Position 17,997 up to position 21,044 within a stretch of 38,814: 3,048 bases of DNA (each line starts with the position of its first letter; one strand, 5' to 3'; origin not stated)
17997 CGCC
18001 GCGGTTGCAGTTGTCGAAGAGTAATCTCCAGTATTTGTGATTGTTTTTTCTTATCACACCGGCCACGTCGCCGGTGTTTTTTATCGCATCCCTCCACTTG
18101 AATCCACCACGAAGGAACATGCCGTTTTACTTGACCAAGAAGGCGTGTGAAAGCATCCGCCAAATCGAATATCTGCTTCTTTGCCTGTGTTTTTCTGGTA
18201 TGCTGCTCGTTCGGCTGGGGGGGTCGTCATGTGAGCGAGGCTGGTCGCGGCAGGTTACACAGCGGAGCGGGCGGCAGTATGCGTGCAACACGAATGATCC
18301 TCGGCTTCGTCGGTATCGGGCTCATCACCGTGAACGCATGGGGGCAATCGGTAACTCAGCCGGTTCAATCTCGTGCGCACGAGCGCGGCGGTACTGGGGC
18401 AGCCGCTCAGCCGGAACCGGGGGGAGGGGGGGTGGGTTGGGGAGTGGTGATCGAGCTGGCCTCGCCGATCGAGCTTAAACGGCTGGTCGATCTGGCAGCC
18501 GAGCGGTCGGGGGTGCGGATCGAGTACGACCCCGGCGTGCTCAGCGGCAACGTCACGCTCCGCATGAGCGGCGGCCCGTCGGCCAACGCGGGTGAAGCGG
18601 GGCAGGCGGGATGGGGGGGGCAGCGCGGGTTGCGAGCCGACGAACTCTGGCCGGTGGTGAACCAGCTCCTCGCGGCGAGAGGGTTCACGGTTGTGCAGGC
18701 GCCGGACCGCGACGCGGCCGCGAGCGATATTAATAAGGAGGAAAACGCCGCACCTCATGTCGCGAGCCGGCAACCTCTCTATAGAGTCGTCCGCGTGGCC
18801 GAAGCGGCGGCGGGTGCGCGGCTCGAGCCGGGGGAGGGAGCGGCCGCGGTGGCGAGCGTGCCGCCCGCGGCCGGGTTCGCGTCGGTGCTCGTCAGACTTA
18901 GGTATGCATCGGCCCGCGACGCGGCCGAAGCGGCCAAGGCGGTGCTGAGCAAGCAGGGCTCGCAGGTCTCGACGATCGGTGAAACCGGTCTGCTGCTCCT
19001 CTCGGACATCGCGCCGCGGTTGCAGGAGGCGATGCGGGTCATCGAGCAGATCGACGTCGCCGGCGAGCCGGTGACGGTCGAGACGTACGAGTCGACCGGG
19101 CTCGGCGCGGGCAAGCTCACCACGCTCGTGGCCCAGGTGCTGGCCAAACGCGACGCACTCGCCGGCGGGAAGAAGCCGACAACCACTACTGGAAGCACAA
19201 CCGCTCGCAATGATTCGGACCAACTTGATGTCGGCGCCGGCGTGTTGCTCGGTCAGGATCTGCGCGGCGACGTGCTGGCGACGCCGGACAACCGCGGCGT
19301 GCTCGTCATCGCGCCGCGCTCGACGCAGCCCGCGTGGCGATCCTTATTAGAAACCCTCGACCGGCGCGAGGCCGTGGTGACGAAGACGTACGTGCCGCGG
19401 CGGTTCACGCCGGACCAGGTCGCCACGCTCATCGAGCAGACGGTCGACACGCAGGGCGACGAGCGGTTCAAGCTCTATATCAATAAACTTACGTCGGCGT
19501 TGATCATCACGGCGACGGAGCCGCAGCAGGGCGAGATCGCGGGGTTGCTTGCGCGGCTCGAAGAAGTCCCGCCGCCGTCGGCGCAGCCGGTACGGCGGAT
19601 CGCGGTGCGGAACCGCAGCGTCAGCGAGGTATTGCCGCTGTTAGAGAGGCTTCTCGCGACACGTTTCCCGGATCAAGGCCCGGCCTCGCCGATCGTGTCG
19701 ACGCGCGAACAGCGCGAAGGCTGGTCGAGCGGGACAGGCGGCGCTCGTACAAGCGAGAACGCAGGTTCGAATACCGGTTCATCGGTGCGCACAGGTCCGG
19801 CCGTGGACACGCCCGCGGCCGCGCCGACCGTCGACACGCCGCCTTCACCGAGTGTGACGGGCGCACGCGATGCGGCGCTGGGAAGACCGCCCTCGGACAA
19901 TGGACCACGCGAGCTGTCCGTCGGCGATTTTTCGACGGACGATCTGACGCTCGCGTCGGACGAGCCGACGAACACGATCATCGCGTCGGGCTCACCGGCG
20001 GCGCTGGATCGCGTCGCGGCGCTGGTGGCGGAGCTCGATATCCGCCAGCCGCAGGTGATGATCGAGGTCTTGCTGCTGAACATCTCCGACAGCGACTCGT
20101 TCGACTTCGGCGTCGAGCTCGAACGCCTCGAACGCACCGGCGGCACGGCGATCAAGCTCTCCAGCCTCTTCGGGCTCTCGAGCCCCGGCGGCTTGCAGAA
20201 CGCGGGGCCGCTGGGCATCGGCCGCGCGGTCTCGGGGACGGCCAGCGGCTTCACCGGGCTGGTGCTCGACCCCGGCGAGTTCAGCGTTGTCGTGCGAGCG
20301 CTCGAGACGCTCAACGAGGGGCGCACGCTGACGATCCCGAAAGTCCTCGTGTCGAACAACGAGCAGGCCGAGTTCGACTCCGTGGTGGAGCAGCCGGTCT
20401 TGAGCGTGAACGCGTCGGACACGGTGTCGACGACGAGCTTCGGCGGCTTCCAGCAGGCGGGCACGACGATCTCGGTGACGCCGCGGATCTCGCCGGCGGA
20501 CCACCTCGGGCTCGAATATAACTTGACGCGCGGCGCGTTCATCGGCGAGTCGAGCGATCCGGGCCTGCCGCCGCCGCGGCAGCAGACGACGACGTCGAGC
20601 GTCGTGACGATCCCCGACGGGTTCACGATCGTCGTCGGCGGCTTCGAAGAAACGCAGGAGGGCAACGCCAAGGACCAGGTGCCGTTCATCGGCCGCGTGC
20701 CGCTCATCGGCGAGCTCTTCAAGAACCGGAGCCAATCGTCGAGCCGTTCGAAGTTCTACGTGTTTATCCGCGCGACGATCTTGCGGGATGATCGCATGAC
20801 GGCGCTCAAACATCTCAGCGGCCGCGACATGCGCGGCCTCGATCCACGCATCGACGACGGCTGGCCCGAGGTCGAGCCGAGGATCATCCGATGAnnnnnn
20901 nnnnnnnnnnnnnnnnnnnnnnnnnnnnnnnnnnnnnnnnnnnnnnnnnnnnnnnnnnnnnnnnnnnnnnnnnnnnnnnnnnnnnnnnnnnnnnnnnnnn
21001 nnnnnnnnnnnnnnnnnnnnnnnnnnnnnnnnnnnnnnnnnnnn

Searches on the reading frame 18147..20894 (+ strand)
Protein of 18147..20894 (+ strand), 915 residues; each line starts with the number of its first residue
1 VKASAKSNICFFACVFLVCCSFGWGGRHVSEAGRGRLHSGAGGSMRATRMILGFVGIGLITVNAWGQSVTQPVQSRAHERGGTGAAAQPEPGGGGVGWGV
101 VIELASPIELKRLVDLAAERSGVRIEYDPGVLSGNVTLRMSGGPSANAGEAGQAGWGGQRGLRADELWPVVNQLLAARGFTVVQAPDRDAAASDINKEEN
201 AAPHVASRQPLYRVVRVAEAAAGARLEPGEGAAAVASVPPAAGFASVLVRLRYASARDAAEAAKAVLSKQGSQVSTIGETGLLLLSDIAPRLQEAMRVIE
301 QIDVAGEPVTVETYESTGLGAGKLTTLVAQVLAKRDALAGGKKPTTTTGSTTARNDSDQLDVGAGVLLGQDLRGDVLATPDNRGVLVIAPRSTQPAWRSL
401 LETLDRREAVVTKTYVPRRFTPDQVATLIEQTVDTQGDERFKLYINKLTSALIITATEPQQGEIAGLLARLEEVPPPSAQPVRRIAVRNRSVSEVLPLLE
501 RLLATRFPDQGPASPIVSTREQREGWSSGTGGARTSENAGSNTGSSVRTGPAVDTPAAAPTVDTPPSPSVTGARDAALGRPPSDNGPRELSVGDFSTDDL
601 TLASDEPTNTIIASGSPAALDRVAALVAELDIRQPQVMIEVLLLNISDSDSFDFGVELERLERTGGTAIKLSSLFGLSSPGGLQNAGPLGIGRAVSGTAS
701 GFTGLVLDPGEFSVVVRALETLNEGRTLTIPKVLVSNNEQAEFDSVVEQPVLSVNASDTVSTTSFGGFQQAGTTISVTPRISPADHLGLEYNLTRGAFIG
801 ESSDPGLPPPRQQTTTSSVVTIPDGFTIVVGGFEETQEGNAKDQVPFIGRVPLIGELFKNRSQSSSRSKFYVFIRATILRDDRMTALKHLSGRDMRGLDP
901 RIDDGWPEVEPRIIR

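Call 19: search_protein_families(library=pfam, proteins=[window:18147-20894:+], max_evalue=0.001)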
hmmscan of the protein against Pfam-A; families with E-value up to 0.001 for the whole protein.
window:18147-20894:+ (915 aa): 2 families
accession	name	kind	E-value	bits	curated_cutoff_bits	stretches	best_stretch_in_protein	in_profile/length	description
PF00263.26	Secretin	-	4.5e-30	104.9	27.5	1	718-880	1-169/169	Bacterial type II and III secretion system protein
PF03958.22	Secretin_N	-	4.1e-27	94.6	28.2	2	482-636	1-69/69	Bacterial type II/III secretion system short domain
